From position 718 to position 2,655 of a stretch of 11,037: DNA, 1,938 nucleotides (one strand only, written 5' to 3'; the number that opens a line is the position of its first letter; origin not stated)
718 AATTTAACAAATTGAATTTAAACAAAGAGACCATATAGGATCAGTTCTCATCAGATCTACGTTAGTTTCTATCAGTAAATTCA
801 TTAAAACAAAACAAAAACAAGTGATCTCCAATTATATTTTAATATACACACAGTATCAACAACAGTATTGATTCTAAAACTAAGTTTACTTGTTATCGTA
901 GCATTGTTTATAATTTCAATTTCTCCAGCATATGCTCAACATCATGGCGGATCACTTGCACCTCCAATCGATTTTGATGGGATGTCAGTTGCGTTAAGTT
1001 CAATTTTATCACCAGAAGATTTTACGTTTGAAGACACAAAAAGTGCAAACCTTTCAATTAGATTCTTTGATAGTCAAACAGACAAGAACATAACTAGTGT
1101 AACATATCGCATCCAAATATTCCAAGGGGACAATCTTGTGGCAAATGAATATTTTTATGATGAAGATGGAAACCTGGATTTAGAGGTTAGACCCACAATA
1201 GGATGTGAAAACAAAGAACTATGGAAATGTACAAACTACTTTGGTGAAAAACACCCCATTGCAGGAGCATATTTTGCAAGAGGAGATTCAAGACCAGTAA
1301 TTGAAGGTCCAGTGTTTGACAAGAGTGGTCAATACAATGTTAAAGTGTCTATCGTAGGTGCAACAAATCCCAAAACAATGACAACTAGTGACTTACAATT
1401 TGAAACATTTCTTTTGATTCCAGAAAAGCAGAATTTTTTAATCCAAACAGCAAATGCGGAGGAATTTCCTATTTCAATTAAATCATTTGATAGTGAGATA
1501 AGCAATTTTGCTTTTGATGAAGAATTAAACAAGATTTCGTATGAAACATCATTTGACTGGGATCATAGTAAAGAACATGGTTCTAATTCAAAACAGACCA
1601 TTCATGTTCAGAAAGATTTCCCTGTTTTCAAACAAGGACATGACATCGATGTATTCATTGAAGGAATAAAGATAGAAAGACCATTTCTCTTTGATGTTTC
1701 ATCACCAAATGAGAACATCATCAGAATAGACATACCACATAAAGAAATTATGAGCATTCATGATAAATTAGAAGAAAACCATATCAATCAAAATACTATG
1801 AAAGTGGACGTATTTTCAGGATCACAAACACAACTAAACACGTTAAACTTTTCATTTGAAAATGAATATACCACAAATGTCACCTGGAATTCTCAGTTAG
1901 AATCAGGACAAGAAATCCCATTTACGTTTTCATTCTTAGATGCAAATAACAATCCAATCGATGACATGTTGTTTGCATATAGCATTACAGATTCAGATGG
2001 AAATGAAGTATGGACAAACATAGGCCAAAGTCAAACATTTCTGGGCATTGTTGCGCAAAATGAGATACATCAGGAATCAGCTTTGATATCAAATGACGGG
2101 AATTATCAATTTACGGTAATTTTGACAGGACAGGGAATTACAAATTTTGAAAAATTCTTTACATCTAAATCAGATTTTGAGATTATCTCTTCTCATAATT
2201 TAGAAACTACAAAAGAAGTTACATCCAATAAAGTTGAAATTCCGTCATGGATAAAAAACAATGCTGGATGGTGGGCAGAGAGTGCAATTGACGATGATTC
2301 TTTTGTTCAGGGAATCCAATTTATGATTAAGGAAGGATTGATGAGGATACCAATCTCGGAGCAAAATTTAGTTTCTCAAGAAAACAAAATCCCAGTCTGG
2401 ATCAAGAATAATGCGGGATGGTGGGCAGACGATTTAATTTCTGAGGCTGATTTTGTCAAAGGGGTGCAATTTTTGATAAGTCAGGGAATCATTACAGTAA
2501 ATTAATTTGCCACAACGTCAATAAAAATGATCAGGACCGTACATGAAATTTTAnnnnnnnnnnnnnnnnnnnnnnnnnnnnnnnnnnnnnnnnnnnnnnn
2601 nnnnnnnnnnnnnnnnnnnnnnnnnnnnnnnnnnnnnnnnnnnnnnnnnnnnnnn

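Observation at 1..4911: Two tandem, heavily eroded casposon ends in a thaumarchaeon-like chromosome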

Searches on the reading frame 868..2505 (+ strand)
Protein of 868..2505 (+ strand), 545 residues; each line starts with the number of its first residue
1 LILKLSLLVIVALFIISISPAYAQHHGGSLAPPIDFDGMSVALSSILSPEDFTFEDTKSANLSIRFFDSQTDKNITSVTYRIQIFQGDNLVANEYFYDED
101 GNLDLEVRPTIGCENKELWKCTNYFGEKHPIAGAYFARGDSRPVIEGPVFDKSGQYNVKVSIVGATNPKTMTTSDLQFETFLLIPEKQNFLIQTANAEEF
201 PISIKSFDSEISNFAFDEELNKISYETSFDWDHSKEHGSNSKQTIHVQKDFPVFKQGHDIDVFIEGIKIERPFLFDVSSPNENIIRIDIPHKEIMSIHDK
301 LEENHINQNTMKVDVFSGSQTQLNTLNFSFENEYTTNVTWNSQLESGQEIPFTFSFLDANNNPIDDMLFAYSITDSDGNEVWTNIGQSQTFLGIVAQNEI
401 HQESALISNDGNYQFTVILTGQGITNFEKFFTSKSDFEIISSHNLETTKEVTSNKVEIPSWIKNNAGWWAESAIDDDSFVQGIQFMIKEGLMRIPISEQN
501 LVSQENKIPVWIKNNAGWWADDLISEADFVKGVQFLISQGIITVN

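Call 8: search_protein_families(library=pfam, max_evalue=1, proteins=[window:868-2502:+])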
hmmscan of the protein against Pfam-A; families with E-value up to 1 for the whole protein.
window:868-2502:+ (545 aa): 1 family
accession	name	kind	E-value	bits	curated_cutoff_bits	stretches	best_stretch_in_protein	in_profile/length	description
PF14524.12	Wzt_C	-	0.0025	18.2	30.4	1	341-424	25-110/143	Wzt C-terminal domain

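Call 9: find_encoding_contigs(protein=window:868-2505:+, flank=10000, max_places=6)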
Protein window:868-2505:+ (545 aa): 6 contigs read that carry it; 6 places shown.
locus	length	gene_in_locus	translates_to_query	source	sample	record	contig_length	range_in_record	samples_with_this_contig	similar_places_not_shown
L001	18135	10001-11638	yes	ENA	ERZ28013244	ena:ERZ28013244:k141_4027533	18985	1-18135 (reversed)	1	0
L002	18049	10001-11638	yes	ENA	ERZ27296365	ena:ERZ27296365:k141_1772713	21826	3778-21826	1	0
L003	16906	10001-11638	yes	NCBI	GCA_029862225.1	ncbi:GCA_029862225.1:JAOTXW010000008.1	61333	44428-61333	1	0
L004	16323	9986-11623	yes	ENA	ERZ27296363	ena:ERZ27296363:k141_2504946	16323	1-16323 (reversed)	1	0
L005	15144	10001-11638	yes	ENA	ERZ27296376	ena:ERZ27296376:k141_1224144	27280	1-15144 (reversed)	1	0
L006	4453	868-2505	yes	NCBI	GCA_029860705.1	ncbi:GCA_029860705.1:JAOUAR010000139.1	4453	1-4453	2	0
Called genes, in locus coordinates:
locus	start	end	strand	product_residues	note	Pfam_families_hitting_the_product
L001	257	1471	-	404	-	PF00890:FAD_binding_2, PF01134:GIDA (weak), PF01266:DAO (weak), PF01494:FAD_binding_3, PF01946:Thi4 (weak), PF03486:HI0933_like, PF12831:FAD_oxidored, PF22578:GGR_cat, +5 more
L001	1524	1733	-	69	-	-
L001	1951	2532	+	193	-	PF01949:Endo_dU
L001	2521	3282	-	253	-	PF00106:adh_short, PF01370:Epimerase, PF08659:KR, PF23441:SDR, PF13460:NAD_binding_10 (weak), PF13561:adh_short_C2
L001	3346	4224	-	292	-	PF01488:Shikimate_DH (weak), PF02826:2-Hacid_dh_C, PF03446:NAD_binding_2, PF03807:F420_oxidored, PF07991:KARI_N, PF14833:NAD_binding_11, PF21761:RedAm-like_C (weak)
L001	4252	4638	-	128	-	-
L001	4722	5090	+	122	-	-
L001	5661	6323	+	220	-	PF13462:Thioredoxin_4, PF01323:DSBA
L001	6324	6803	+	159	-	-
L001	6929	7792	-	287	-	PF00296:Bac_luciferase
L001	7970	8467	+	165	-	-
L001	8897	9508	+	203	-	-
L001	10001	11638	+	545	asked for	-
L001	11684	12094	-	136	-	PF01867:Cas_Cas1 (weak)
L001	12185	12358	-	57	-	-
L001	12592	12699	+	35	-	-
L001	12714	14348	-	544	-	-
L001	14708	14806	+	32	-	-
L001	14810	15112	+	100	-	-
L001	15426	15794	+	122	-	-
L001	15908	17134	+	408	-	-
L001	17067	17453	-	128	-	-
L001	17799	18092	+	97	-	PF01283:Ribosomal_S26e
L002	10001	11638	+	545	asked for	-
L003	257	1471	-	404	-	PF00890:FAD_binding_2, PF01134:GIDA (weak), PF01266:DAO (weak), PF01494:FAD_binding_3, PF01946:Thi4 (weak), PF03486:HI0933_like, PF12831:FAD_oxidored, PF22578:GGR_cat, +5 more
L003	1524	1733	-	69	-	-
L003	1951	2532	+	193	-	PF01949:Endo_dU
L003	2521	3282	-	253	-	PF00106:adh_short, PF01370:Epimerase, PF08659:KR, PF23441:SDR, PF13460:NAD_binding_10 (weak), PF13561:adh_short_C2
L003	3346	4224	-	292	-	PF01488:Shikimate_DH (weak), PF02826:2-Hacid_dh_C, PF03446:NAD_binding_2, PF03807:F420_oxidored, PF07991:KARI_N, PF14833:NAD_binding_11, PF21761:RedAm-like_C (weak)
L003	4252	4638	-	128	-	-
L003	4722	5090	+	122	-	-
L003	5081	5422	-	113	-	-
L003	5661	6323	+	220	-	PF13462:Thioredoxin_4, PF01323:DSBA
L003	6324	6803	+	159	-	-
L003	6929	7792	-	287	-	PF00296:Bac_luciferase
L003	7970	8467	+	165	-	-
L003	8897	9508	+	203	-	-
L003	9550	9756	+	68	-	-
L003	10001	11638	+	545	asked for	-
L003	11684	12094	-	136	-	PF01867:Cas_Cas1 (weak)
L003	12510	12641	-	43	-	-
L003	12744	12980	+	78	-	-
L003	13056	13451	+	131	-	PF20364:DUF6659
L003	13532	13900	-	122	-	-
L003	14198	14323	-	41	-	-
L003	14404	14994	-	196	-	PF00226:DnaJ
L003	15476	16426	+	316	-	PF09721:Exosortase_EpsH (weak)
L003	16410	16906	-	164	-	PF21999:IMS_HHH_1, PF11799:IMS_C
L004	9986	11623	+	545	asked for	-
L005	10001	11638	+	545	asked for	-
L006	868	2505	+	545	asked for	-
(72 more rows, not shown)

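Call 33: find_related_loci(query=L003:6929-7792:-, collection=metagenome_contigs, flank=10000)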
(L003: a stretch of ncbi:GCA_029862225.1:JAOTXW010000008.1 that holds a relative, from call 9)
Query L003:6929-7792:- (287 aa) in metagenome_contigs; peptide patterns used: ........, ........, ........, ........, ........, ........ (x = any residue, [..] = any of these).
311 stretches matched a pattern; 42 encode a relative of the query (tblastn E <= 1e-3); 42 distinct loci.
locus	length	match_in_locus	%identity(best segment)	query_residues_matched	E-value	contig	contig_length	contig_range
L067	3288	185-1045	90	1-287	0e+0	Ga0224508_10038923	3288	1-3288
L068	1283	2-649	94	72-287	3e-140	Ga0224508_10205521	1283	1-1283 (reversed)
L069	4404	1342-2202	62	1-287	7e-130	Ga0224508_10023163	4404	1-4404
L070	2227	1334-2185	63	1-284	5e-135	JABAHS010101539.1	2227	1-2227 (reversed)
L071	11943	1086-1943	62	1-286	2e-125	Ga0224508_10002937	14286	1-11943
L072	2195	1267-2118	61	1-284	3e-129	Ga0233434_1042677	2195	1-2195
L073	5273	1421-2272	62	1-284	2e-122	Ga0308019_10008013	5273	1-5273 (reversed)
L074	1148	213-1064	61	1-284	6e-133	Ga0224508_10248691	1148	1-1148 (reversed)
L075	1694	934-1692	62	1-253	2e-114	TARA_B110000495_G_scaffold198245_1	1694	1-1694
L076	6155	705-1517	39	1-260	2e-61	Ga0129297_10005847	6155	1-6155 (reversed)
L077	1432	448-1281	36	1-275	5e-56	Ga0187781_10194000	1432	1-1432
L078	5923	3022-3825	37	1-265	2e-51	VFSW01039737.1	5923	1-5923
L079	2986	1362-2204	31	1-279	2e-49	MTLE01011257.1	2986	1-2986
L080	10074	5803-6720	30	1-279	9e-46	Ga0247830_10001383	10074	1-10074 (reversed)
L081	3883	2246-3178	31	1-282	1e-45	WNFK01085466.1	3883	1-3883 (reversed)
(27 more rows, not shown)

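Call 42: search_protein_families(library=ncbifam, max_evalue=0.01, proteins=[L003:8897-9505:+, L003:7970-8464:+, window:868-2502:+])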
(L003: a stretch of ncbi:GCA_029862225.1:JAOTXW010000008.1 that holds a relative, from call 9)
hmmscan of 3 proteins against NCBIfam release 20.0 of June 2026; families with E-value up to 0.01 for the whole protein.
L003:8897-9505:+ (203 aa): 1 family
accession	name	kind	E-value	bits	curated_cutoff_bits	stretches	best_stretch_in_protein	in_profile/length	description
NF033593.1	transpos_ISNCY_1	equivalog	0.0047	15.6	325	1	90-180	187-271/444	ISNCY family transposase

L003:7970-8464:+ (165 aa): 17 families
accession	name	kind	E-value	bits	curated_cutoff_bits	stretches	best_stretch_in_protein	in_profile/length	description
NF052603.1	penta_Alr5209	equivalog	1.5e-25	89.5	125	2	85-140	18-73/113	Alr5209 family pentapeptide repeat protein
NF047416.1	penta_HetL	equivalog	6e-25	88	260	1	7-140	40-173/218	heterocyst differentiation pentapeptide repeat protein HetL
NF011744.0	PRK15197.1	equivalog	9.5e-18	64.4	274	2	69-147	178-256/291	SPI-2 type III secretion system effector PipB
NF011743.0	PRK15196.1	equivalog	9.6e-15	54.3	354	1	23-146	160-278/350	type III secretion system effector PipB2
NF038182.1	penta_rpt_SmQnr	exception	8.8e-12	45.3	460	1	6-146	66-201/215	SmQnr family pentapeptide repeat protein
NF000071.4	penta_rpt_QnrA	exception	3.6e-10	40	450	2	83-150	120-187/218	QnrA family quinolone resistance pentapeptide repeat protein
NF000349.1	mfpA_AE000516.2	equivalog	9.4e-10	38.6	360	2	72-144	79-151/183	pentapeptide repeat protein MfpA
NF012152.0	penta_rpt_QnrC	exception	1.4e-09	38.3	500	1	50-143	11-100/221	QnrC family quinolone resistance pentapeptide repeat protein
NF033086.2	penta_rpt_Qnr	equivalog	1.8e-09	37.6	240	1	6-141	62-192/211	Qnr family pentapeptide repeat protein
NF000056.3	penta_rpt_QnrS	exception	1.3e-08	34.8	460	1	9-139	61-196/218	QnrS family quinolone resistance pentapeptide repeat protein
NF000421.1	penta_rpt_QnrVC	exception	4.5e-08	33.3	460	2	12-101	8-98/218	QnrVC family quinolone resistance pentapeptide repeat protein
NF000420.1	penta_rpt_QnrB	exception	2.1e-07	31.2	460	1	7-140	66-194/214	QnrB family quinolone resistance pentapeptide repeat protein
NF033375.2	penta_rpt_QnrE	exception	2.5e-07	30.9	480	1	6-143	65-197/214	QnrE family quinolone resistance pentapeptide repeat protein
NF000139.2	penta_rpt_QnrD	exception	1.3e-06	28.5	425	1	6-128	65-182/214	QnrD family quinolone resistance pentapeptide repeat protein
NF012151.0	penta_rpt_QnrAS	exception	2e-06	28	490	1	9-141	61-198/218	QnrAS family quinolone resistance pentapeptide repeat protein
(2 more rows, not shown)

window:868-2502:+ (545 aa): 0 families

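Call 43: search_protein_families(library=pfam, max_evalue=0.01, proteins=[L003:8897-9505:+, L003:7970-8464:+, L001:15908-17131:+, L001:14810-15109:+, L001:12188-12364:-])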
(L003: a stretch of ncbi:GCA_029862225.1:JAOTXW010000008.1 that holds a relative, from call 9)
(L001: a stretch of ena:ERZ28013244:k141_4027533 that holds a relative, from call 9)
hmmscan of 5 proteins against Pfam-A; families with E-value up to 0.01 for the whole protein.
L003:8897-9505:+ (203 aa): 1 family
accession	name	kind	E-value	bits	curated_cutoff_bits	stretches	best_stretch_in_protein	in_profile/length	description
PF06180.16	CbiK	-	0.0063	16.3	26.2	0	38-171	58-169/262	Cobalt chelatase (CbiK)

L003:7970-8464:+ (165 aa): 4 families
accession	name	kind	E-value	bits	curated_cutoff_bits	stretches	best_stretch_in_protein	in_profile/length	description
PF00805.28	Pentapeptide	-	8.8e-32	108.7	20.2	3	100-139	1-40/40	Pentapeptide repeats (8 copies)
PF13599.13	Pentapeptide_4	-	8.8e-13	48.6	38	2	42-117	3-78/78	Pentapeptide repeat region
PF13576.12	Pentapeptide_3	-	1.2e-08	35.5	27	2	84-125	3-47/48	Pentapeptide repeats (9 copies)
PF25296.1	Decapeptide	-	0.0019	18.4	45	0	77-134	12-69/74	Decapeptide repeat region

L001:15908-17131:+ (408 aa): 0 families

L001:14810-15109:+ (100 aa): 0 families

L001:12188-12364:- (59 aa): 0 families

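Call 66: find_homologous_proteins(query=window:868-2502:+, max_evalue=1e-20)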
Query window:868-2502:+ (545 aa): 1742 proteins with E <= 1e-20 among 6366 candidates; the best 120 are listed.
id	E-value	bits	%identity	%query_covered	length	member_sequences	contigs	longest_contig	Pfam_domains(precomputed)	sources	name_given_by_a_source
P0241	0.0e+0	1227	100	100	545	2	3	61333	-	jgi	-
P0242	0.0e+0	1062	86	98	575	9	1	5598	-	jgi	-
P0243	0.0e+0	1050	85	99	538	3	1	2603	-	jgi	jgi:hypothetical protein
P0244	0.0e+0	1034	83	100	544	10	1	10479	-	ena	-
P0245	0.0e+0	1030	82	100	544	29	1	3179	-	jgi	jgi:hypothetical protein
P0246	1.7e-298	1008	81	100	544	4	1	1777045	-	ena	-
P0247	1.2e-291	986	78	98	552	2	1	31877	-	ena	-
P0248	9.0e-290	980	79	100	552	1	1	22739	-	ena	-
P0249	1.9e-285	965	77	98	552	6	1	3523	-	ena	-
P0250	8.4e-281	950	76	99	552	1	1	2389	-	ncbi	-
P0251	2.2e-275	932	76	97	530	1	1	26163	-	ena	-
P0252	3.2e-228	777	62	100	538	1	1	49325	-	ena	-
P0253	3.5e-227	773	64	100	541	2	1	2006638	-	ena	-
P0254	3.1e-224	763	63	97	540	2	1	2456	-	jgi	-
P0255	1.7e-223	761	85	72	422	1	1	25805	-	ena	-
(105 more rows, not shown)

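Call 67: find_encoding_contigs(protein=P0246, flank=8000, max_places=2)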
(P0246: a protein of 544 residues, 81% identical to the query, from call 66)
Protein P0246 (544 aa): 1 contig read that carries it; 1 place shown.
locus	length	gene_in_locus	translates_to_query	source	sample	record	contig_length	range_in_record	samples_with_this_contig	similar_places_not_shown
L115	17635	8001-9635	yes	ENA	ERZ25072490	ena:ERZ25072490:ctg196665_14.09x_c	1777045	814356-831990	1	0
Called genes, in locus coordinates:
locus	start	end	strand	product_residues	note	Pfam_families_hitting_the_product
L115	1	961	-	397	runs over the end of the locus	PF00033:Cytochrome_B, PF13631:Cytochrom_B_N_2, PF00032:Cytochrom_B_C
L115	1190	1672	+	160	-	PF01058:Oxidored_q6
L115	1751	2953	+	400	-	PF01266:DAO (faint), PF01494:FAD_binding_3, PF07992:Pyr_redox_2 (faint), PF08491:SE (faint)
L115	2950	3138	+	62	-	-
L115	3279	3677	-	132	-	-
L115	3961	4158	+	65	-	-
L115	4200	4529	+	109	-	PF01588:tRNA_bind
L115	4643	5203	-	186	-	PF00352:TBP, PF11858:DUF3378 (faint), PF00352:TBP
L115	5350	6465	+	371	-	PF07431:DUF1512, PF23542:DUF1512_C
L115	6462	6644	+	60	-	-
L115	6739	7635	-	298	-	PF00557:Peptidase_M24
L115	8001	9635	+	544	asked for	-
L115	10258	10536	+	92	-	-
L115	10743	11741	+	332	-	PF00248:Aldo_ket_red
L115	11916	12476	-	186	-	PF13328:HD_4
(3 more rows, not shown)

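Call 68: find_encoding_contigs(protein=P0247, flank=8000, max_places=2)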
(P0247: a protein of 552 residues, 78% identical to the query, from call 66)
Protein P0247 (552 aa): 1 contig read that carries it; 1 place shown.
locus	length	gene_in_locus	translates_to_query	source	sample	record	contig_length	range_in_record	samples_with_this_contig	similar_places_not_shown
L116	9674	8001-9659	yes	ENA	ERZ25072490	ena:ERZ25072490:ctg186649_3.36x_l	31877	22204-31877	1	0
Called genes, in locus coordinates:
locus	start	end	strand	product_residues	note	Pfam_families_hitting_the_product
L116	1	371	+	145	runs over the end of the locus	PF00582:Usp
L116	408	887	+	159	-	-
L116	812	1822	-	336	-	PF00561:Abhydrolase_1, PF12146:Hydrolase_4 (weak), PF12697:Abhydrolase_6 (weak)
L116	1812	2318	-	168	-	-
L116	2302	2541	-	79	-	PF00106:adh_short, PF13561:adh_short_C2 (weak)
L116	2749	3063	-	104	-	-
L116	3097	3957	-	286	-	PF01494:FAD_binding_3, PF07992:Pyr_redox_2 (faint)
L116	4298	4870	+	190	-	PF00440:TetR_N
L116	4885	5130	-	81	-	-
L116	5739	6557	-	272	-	-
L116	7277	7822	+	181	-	-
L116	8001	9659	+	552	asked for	-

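Call 69: find_encoding_contigs(protein=P0253, flank=8000, max_places=2)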
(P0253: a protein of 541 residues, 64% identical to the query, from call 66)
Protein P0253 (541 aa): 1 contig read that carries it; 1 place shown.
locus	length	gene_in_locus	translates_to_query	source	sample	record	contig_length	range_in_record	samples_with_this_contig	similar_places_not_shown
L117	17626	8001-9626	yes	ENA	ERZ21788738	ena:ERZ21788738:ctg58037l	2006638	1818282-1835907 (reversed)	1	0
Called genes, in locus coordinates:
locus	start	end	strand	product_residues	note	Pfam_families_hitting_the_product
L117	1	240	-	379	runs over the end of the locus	-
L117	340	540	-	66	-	-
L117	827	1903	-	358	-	PF02653:BPD_transp_2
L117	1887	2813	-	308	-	PF02653:BPD_transp_2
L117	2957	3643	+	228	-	PF00005:ABC_tran, PF02463:SMC_N (faint), PF13304:AAA_21 (faint)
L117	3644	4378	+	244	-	PF13476:AAA_23 (weak), PF00005:ABC_tran, PF02463:SMC_N, PF09818:ABC_ATPase (faint), PF13175:AAA_15 (faint), PF13304:AAA_21 (weak)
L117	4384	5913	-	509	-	PF13458:Peripla_BP_6, PF01094:ANF_receptor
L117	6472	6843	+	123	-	-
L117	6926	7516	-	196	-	PF00226:DnaJ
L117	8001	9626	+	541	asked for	-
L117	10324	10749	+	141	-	PF00582:Usp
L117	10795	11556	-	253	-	-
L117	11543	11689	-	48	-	-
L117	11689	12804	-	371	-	PF00491:Arginase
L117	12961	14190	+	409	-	-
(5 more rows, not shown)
